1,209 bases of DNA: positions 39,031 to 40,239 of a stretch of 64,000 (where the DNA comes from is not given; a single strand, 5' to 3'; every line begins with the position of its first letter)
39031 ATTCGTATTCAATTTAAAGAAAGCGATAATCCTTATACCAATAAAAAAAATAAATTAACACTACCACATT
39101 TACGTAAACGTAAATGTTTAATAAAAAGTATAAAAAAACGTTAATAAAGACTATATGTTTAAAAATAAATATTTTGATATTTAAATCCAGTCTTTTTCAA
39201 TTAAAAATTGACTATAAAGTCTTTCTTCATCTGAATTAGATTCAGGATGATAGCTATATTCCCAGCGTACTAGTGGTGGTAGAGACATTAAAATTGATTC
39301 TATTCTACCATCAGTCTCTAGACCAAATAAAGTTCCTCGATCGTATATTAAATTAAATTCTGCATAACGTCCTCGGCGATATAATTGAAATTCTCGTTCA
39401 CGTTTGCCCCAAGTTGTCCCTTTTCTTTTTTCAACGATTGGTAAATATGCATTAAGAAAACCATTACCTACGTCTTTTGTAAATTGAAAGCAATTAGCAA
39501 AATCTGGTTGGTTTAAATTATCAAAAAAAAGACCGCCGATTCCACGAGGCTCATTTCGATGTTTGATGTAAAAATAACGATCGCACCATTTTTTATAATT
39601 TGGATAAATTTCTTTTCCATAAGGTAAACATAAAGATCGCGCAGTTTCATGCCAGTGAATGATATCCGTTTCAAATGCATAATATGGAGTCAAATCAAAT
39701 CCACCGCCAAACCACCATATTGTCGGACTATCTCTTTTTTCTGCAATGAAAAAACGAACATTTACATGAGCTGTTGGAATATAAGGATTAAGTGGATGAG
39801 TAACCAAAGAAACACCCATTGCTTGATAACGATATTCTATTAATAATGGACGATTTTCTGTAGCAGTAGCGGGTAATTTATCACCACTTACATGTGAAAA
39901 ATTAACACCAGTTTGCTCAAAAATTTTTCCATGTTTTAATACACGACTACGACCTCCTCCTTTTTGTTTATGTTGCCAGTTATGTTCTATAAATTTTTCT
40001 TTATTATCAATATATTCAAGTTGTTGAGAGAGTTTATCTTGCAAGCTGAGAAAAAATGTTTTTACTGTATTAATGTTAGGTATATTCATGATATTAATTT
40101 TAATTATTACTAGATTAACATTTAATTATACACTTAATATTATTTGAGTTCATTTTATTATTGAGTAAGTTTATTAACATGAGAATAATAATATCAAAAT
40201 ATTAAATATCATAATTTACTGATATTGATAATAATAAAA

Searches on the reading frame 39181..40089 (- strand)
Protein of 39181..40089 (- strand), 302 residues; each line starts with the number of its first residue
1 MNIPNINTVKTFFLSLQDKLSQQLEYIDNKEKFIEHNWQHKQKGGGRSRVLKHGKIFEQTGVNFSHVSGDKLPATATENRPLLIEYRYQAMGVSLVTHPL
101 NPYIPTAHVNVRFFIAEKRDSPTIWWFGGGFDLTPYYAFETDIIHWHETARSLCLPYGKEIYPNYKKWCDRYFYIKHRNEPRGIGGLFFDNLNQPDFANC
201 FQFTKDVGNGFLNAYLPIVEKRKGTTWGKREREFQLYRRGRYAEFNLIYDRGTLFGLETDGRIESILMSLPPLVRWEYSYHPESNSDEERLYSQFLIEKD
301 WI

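Call 8: search_protein_families(library=ncbifam, proteins=[window:39181-40089:-])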
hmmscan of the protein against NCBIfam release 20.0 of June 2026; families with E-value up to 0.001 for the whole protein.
window:39181-40089:- (302 aa): 1 family
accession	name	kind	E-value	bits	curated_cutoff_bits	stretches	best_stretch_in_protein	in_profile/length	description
NF003727.1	PRK05330.1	equivalog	1.5e-133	444.3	297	1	7-301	2-294/294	oxygen-dependent coproporphyrinogen oxidase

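Call 14: find_encoding_contigs(protein=window:39181-40089:-, flank=10000, max_places=10)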
Protein window:39181-40089:- (302 aa): 5 contigs read that carry it; 3 places shown.
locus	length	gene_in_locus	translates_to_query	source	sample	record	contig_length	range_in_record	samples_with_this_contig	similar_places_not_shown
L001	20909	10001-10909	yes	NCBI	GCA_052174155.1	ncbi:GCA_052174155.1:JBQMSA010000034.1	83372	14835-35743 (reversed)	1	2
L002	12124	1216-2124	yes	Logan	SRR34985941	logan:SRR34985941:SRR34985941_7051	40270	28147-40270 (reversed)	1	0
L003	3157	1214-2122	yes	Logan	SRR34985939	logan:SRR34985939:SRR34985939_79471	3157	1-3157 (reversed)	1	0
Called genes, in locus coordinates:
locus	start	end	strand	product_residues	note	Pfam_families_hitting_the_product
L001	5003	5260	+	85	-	PF00381:PTS-HPr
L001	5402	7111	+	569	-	PF05524:PEP-utilisers_N, PF00391:PEP-utilizers, PF02896:PEP-utilizers_C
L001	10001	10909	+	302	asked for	PF01218:Coprogen_oxidas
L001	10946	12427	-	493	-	PF00350:Dynamin_N (faint), PF01926:MMR_HSR1, PF02421:FeoB_N, PF03193:RsgA_GTPase (faint), PF01926:MMR_HSR1, PF02421:FeoB_N, PF00009:GTP_EFTU, PF14714:KH_dom-like, +3 more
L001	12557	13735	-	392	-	PF01011:PQQ (faint), PF25293:Beta-prop_EMC1_N (faint), PF13360:PQQ_2, PF23727:Beta-prop_FAM234A_B (faint), PF13570:Beta-prop_ACSF4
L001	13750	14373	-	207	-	PF09976:TPR_21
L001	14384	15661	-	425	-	PF00152:tRNA-synt_2 (faint), PF13393:tRNA-synt_His, PF00587:tRNA-synt_2b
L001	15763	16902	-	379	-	PF04551:GcpE, PF26540:GcpE_C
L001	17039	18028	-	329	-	PF12844:HTH_19 (weak), PF13413:HTH_25, PF13464:RodZ_C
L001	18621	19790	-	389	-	PF21016:RlmN_N, PF04055:Radical_SAM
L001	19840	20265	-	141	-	PF00334:NDK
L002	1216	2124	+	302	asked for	PF01218:Coprogen_oxidas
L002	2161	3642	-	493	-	PF00350:Dynamin_N (faint), PF01926:MMR_HSR1, PF02421:FeoB_N, PF03193:RsgA_GTPase (faint), PF01926:MMR_HSR1, PF02421:FeoB_N, PF00009:GTP_EFTU, PF14714:KH_dom-like, +3 more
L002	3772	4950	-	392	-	PF01011:PQQ (faint), PF25293:Beta-prop_EMC1_N (faint), PF13360:PQQ_2, PF23727:Beta-prop_FAM234A_B (faint), PF13570:Beta-prop_ACSF4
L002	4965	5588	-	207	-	PF09976:TPR_21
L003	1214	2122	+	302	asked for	PF01218:Coprogen_oxidas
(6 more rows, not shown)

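Call 18: find_homologous_proteins(query=window:39181-40089:-)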
Query window:39181-40089:- (302 aa): 8000 proteins with E <= 0.001 among 8000 candidates; the best 120 are listed.
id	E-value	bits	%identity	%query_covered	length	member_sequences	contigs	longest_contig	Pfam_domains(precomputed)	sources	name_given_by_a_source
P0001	2.5e-194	663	91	100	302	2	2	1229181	PF01218.24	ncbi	ncbi:MAG: oxygen-dependent coproporphyrinogen oxidase [Arsenophonus sp. ET-YP4-MAG3]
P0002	2.2e-177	607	81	100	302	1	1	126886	PF01218.24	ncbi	ncbi:MAG: oxygen-dependent coproporphyrinogen oxidase [Candidatus Phlomobacter fragariae]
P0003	1.7e-176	604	80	100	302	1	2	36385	PF01218.24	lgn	-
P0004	6.1e-174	596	80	100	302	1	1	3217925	PF01218.24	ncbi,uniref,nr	ncbi:oxygen-dependent coproporphyrinogen oxidase [Arsenophonus sp. aPb]|uniref:oxygen-dependent copr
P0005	6.6e-174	596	80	100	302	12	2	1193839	PF01218.24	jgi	jgi:coproporphyrinogen III oxidase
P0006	4.0e-173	593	79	100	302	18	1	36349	PF01218.24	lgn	-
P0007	2.2e-172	591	79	100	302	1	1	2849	PF01218.24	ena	-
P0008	1.0e-171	589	78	100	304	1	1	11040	PF01218.24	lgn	-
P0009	1.4e-171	588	79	100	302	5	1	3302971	PF01218.24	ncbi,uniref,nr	ncbi:oxygen-dependent coproporphyrinogen oxidase [Arsenophonus nasoniae]|uniref:Oxygen-dependent cop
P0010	3.7e-171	587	79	100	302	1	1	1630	PF01218.24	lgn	-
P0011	5.6e-168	576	76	100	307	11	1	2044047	PF01218.24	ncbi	-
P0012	6.8e-166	569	77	100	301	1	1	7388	PF01218.24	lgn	-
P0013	1.9e-165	568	77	100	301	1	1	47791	PF01218.24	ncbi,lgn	ncbi:MAG: oxygen-dependent coproporphyrinogen oxidase [Arsenophonus sp.]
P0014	6.0e-160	550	74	99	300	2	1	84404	PF01218.24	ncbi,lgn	-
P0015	5.2e-150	517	70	100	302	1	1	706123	PF01218.24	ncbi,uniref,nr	ncbi:coproporphyrinogen III oxidase [Photorhabdus luminescens]|uniref:oxygen-dependent coproporphyri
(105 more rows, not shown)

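Call 20: find_encoding_contigs(protein=P0001, flank=10000, max_places=4)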
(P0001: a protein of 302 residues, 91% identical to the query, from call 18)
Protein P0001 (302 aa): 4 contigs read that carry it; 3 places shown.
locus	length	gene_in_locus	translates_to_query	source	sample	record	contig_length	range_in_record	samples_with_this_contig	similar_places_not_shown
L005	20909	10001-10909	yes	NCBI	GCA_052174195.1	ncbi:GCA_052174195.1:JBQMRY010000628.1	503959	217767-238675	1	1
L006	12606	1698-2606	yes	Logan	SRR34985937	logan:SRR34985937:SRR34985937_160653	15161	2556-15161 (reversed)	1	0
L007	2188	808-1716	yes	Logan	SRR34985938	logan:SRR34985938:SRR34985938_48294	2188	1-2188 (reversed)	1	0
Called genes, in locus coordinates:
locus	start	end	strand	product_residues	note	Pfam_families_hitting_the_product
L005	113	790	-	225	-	PF02224:Cytidylate_kin, PF13189:Cytidylate_kin2 (weak), PF13238:AAA_18 (faint), PF13207:AAA_17 (faint)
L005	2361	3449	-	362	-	PF00266:Aminotran_5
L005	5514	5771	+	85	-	PF00381:PTS-HPr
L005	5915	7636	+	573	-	PF05524:PEP-utilisers_N, PF00391:PEP-utilizers, PF02896:PEP-utilizers_C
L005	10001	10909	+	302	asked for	PF01218:Coprogen_oxidas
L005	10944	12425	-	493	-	PF00350:Dynamin_N (faint), PF01926:MMR_HSR1, PF02421:FeoB_N, PF03193:RsgA_GTPase (faint), PF01926:MMR_HSR1, PF02421:FeoB_N, PF00009:GTP_EFTU, PF14714:KH_dom-like, +3 more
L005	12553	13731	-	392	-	PF01011:PQQ (faint), PF07774:EMC1_C (faint), PF13360:PQQ_2, PF23727:Beta-prop_FAM234A_B (faint), PF13570:Beta-prop_ACSF4, PF25293:Beta-prop_EMC1_N (weak), PF13570:Beta-prop_ACSF4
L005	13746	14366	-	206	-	PF09976:TPR_21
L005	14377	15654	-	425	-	PF00152:tRNA-synt_2 (faint), PF13393:tRNA-synt_His, PF00587:tRNA-synt_2b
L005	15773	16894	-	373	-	PF04551:GcpE, PF26540:GcpE_C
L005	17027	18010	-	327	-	PF12844:HTH_19 (weak), PF13413:HTH_25, PF13464:RodZ_C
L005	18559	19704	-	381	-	PF21016:RlmN_N, PF04055:Radical_SAM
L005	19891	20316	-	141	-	PF00334:NDK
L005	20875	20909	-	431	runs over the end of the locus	PF12404:DUF3663, PF00883:Peptidase_M17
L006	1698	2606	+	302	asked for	PF01218:Coprogen_oxidas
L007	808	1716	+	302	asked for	PF01218:Coprogen_oxidas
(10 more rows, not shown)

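Call 21: find_encoding_contigs(protein=P0002, flank=10000, max_places=3)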
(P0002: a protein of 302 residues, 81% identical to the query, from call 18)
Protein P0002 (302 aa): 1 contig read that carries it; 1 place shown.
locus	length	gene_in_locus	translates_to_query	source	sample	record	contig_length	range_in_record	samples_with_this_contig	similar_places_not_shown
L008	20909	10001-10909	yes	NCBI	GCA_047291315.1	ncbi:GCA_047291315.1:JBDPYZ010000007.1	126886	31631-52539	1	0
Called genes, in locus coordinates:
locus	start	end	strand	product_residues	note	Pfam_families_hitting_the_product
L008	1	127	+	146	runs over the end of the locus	-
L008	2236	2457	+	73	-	-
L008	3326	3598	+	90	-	-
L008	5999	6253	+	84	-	-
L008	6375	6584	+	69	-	-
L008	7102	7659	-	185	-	PF13356:Arm-DNA-bind_3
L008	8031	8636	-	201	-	PF06572:DUF1131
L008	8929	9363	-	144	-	PF13527:Acetyltransf_9 (faint), PF00583:Acetyltransf_1, PF13673:Acetyltransf_10, PF13508:Acetyltransf_7, PF08445:FR47 (weak)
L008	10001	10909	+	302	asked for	PF01218:Coprogen_oxidas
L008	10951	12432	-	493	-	PF00350:Dynamin_N (faint), PF01926:MMR_HSR1, PF02421:FeoB_N, PF00009:GTP_EFTU, PF01926:MMR_HSR1, PF02421:FeoB_N, PF04548:AIG1 (weak), PF14714:KH_dom-like, +2 more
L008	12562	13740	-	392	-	PF01011:PQQ (faint), PF25293:Beta-prop_EMC1_N (faint), PF13570:Beta-prop_ACSF4, PF07774:EMC1_C (faint), PF13360:PQQ_2, PF13570:Beta-prop_ACSF4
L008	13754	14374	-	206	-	PF09976:TPR_21, PF07719:TPR_2 (faint)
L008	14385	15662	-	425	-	PF13393:tRNA-synt_His, PF00587:tRNA-synt_2b, PF03129:HGTP_anticodon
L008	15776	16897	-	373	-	PF04551:GcpE, PF26540:GcpE_C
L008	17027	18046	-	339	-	PF13413:HTH_25, PF13464:RodZ_C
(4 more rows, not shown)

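Call 23: find_encoding_contigs(protein=P0009, flank=10000, max_places=2)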
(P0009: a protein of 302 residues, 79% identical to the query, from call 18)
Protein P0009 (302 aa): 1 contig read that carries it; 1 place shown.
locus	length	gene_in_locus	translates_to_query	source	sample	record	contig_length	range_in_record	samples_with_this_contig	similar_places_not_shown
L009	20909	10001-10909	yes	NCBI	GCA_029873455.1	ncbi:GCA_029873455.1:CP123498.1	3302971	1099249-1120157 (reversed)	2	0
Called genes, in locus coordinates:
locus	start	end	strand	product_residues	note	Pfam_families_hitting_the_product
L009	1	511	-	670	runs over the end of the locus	PF22745:Nlig-Ia, PF01653:DNA_ligase_aden, PF03120:OB_DNA_ligase, PF03119:DNA_ligase_ZBD, PF14520:HHH_5 (weak), PF12826:HHH_2, PF14520:HHH_5 (weak), PF00533:BRCT, +1 more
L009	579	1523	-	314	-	PF04354:ZipA_C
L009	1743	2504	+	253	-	PF07264:EI24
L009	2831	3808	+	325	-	PF00291:PALP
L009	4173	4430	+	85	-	PF00381:PTS-HPr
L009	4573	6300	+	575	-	PF05524:PEP-utilisers_N, PF00391:PEP-utilizers, PF02896:PEP-utilizers_C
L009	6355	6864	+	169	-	PF25917:BSH_RND (faint), PF00358:PTS_EIIA_1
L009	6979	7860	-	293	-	PF00291:PALP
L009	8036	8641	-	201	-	PF06572:DUF1131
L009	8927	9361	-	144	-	PF13527:Acetyltransf_9 (faint), PF00583:Acetyltransf_1, PF13673:Acetyltransf_10, PF13508:Acetyltransf_7, PF08445:FR47 (weak)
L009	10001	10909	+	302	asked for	PF01218:Coprogen_oxidas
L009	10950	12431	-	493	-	PF00350:Dynamin_N (faint), PF01926:MMR_HSR1, PF02421:FeoB_N, PF03193:RsgA_GTPase (faint), PF00009:GTP_EFTU, PF01926:MMR_HSR1, PF02421:FeoB_N, PF14714:KH_dom-like, +3 more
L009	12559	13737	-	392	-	PF01011:PQQ (faint), PF07774:EMC1_C (faint), PF13360:PQQ_2, PF13570:Beta-prop_ACSF4, PF25293:Beta-prop_EMC1_N (weak), PF13570:Beta-prop_ACSF4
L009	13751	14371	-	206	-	PF09976:TPR_21, PF07719:TPR_2 (faint), PF13181:TPR_8 (faint)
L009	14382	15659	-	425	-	PF13393:tRNA-synt_His, PF00587:tRNA-synt_2b, PF03129:HGTP_anticodon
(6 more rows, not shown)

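Call 24: find_encoding_contigs(protein=P0003, flank=10000, max_places=3)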
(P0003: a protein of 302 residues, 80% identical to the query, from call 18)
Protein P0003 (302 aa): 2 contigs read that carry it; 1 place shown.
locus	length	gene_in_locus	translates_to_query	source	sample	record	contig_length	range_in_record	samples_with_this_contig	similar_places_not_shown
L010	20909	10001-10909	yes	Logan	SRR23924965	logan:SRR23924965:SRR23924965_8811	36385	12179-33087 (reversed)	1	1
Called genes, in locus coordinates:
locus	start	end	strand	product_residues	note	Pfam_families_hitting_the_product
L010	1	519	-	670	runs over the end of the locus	PF22745:Nlig-Ia, PF01653:DNA_ligase_aden, PF03120:OB_DNA_ligase, PF03119:DNA_ligase_ZBD, PF14520:HHH_5 (weak), PF12826:HHH_2, PF14520:HHH_5 (weak), PF00533:BRCT, +1 more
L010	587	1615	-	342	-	PF04354:ZipA_C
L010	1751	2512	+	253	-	PF07264:EI24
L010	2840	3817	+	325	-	PF00291:PALP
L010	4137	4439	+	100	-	PF00381:PTS-HPr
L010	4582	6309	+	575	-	PF05524:PEP-utilisers_N, PF00391:PEP-utilizers, PF02896:PEP-utilizers_C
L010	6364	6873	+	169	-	PF25917:BSH_RND (faint), PF00358:PTS_EIIA_1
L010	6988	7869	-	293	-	PF00291:PALP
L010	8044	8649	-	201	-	PF06572:DUF1131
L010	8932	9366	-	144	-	PF13527:Acetyltransf_9 (faint), PF00583:Acetyltransf_1, PF13673:Acetyltransf_10, PF13508:Acetyltransf_7, PF08445:FR47 (weak)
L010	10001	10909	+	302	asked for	PF01218:Coprogen_oxidas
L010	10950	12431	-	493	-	PF00350:Dynamin_N (faint), PF01926:MMR_HSR1, PF02421:FeoB_N, PF02492:cobW (faint), PF01926:MMR_HSR1, PF02421:FeoB_N, PF00009:GTP_EFTU, PF14714:KH_dom-like, +4 more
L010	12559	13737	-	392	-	PF01011:PQQ (faint), PF13360:PQQ_2, PF13570:Beta-prop_ACSF4, PF25293:Beta-prop_EMC1_N (weak), PF13570:Beta-prop_ACSF4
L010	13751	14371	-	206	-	PF09976:TPR_21, PF07719:TPR_2 (faint), PF13181:TPR_8 (faint)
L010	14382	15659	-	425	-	PF13393:tRNA-synt_His, PF00587:tRNA-synt_2b, PF03129:HGTP_anticodon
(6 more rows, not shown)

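Call 25: find_encoding_contigs(protein=P0014, flank=10000, max_places=3)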
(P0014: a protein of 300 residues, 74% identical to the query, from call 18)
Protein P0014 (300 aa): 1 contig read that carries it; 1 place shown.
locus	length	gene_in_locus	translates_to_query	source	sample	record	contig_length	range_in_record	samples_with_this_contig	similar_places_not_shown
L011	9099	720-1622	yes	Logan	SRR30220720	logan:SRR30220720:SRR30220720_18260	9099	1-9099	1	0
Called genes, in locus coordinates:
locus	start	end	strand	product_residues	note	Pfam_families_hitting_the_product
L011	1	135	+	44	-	?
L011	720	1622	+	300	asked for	PF01218:Coprogen_oxidas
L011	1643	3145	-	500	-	PF00071:Ras (faint), PF00350:Dynamin_N (faint), PF01926:MMR_HSR1, PF02421:FeoB_N, PF00009:GTP_EFTU, PF01926:MMR_HSR1, PF02421:FeoB_N, PF14714:KH_dom-like, +4 more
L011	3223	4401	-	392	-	PF13570:Beta-prop_ACSF4, PF01011:PQQ (faint), PF12894:ANAPC4_WD40 (faint), PF13360:PQQ_2, PF23727:Beta-prop_FAM234A_B (faint), PF25293:Beta-prop_EMC1_N (weak), PF13570:Beta-prop_ACSF4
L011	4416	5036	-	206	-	PF09976:TPR_21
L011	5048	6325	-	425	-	PF13393:tRNA-synt_His, PF00587:tRNA-synt_2b, PF03129:HGTP_anticodon (weak)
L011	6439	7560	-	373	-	PF04551:GcpE, PF26540:GcpE_C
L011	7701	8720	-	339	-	PF13413:HTH_25, PF13464:RodZ_C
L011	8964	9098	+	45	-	?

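Call 63: find_related_loci(query=window:39181-40089:-, collection=genome_contigs, flank=10000)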
Query window:39181-40089:- (302 aa) in genome_contigs; peptide patterns used: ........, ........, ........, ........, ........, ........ (x = any residue, [..] = any of these).
600 stretches matched a pattern (row limit reached: there are more); 599 encode a relative of the query (tblastn E <= 1e-3); the best 80 are kept; 80 distinct loci.
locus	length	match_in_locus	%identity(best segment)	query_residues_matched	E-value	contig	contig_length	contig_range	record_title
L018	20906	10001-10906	70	1-302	8e-152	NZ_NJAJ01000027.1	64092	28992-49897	Xenorhabdus stockiae strain DSM 17904 Xsto_27, whole genome shotgun sequence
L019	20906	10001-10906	69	1-302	4e-150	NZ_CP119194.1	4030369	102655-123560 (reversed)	Xenorhabdus bakwenae strain SF857 chromosome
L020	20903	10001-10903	66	2-302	9e-143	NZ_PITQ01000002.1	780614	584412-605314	Rahnella sp. AA NODE_2_length_780614_cov_39.2038, whole genome shotgun sequence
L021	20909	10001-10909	66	1-302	3e-142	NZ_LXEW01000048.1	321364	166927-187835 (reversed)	Providencia heimbachae ATCC 35613 Sequence00048, whole genome shotgun sequence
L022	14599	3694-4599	64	1-302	5e-142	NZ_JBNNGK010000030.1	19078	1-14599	Serratia sp. NPDC078593 NPDC078593_64_G6.ctg-0030, whole genome shotgun sequence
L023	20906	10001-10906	66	1-302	3e-141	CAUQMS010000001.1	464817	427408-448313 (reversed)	MAG TPA_asm: uncultured Enterobacterales bacterium isolate ERR9969103_bin.4_MetaWRAP_v1.3_MAG genome assembly, contig: E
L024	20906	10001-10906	64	1-302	7e-141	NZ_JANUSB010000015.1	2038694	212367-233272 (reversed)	Serratia sp. AKBS12 Scaffold_15, whole genome shotgun sequence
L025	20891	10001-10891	66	4-302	9e-141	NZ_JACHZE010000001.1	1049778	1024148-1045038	Atlantibacter sp. RC6 Ga0365400_01, whole genome shotgun sequence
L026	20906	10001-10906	65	1-302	1e-140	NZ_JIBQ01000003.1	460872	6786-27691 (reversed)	Lonsdalea quercina subsp. quercina strain NCCB 100490 Contig3, whole genome shotgun sequence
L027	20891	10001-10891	66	4-302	7e-140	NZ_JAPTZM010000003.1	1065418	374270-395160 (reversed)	Atlantibacter subterraneus strain FRCl NG-17308_subterranea_lib283092_6123_2_1_contig_3, whole genome shotgun sequence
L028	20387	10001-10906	63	1-302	3e-139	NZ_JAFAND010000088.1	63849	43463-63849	MAG: Paludibacterium sp. isolate CP_BE_RX_R2_11 BE_RX_R2_k147_75916, whole genome shotgun sequence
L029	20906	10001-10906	65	1-302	5e-141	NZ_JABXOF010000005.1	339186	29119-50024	Serratia ureilytica strain CCUG:50595 contig00005, whole genome shotgun sequence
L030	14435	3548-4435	65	5-302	6e-137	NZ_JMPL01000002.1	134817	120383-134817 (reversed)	Kluyvera ascorbata ATCC 33433 GKAS.assembly.002, whole genome shotgun sequence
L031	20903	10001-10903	64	1-302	4e-137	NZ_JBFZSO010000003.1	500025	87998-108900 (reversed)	Morganella morganii strain fly-389 NODE_3_length_500025_cov_144.427202, whole genome shotgun sequence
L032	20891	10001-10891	66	4-302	9e-137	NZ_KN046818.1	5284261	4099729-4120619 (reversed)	Klebsiella pneumoniae strain ATCC 13883 scaffold1, whole genome shotgun sequence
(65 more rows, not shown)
